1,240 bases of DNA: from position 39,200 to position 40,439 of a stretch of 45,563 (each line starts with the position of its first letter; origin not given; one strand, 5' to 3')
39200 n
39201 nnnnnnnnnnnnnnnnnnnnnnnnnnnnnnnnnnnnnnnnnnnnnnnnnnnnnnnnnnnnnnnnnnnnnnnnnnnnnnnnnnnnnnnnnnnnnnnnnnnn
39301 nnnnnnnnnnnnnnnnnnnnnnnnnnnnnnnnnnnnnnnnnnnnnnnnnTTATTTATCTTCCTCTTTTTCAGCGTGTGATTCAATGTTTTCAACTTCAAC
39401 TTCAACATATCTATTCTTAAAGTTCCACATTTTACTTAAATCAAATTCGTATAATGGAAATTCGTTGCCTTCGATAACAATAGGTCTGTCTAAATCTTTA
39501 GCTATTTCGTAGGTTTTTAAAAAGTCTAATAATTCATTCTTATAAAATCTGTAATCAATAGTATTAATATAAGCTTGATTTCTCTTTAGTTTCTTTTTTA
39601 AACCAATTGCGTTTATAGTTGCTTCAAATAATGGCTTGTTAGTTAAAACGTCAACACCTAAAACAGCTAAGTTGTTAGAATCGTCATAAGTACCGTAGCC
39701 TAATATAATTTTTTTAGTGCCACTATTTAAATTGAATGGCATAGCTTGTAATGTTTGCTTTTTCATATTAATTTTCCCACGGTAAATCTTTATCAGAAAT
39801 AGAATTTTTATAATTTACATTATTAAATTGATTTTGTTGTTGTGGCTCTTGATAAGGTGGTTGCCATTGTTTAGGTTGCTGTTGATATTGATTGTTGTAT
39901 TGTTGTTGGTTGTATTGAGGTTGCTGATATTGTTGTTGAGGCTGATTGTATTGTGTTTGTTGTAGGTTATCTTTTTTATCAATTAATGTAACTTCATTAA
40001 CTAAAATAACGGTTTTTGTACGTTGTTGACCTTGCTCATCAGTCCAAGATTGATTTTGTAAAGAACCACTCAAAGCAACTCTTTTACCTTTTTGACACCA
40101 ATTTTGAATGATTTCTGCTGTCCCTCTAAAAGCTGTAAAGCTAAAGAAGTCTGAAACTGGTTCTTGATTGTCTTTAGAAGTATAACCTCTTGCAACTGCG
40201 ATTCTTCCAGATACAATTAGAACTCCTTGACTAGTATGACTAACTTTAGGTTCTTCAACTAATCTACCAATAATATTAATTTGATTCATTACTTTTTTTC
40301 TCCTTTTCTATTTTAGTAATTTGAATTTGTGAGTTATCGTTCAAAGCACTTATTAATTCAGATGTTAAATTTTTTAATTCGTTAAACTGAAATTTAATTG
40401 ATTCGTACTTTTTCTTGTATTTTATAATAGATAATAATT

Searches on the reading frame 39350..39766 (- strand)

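Call 80: search_protein_families(library=pfam, proteins=[window:39350-39766:-], max_evalue=0.001)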
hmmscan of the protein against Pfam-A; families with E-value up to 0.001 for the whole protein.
window:39350-39766:- (138 aa): 1 family
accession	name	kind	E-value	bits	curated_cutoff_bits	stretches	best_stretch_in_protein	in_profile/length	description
PF14190.11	DUF4313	-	0.00093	19.5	27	0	27-123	7-99/104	Domain of unknown function (DUF4313)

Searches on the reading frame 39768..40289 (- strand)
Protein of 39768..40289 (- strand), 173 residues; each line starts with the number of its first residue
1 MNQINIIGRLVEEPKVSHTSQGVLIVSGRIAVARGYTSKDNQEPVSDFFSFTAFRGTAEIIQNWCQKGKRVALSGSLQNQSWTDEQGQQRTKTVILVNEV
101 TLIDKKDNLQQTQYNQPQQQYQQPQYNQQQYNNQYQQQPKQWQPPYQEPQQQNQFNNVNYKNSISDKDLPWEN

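Call 80: search_protein_families(library=pfam, proteins=[window:39768-40289:-], max_evalue=0.001)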
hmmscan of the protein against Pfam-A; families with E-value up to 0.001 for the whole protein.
window:39768-40289:- (173 aa): 1 family
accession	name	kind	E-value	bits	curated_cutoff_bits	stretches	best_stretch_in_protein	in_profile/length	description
PF00436.31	SSB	-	7.7e-21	74.6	26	1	1-102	1-103/104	Single-strand binding protein family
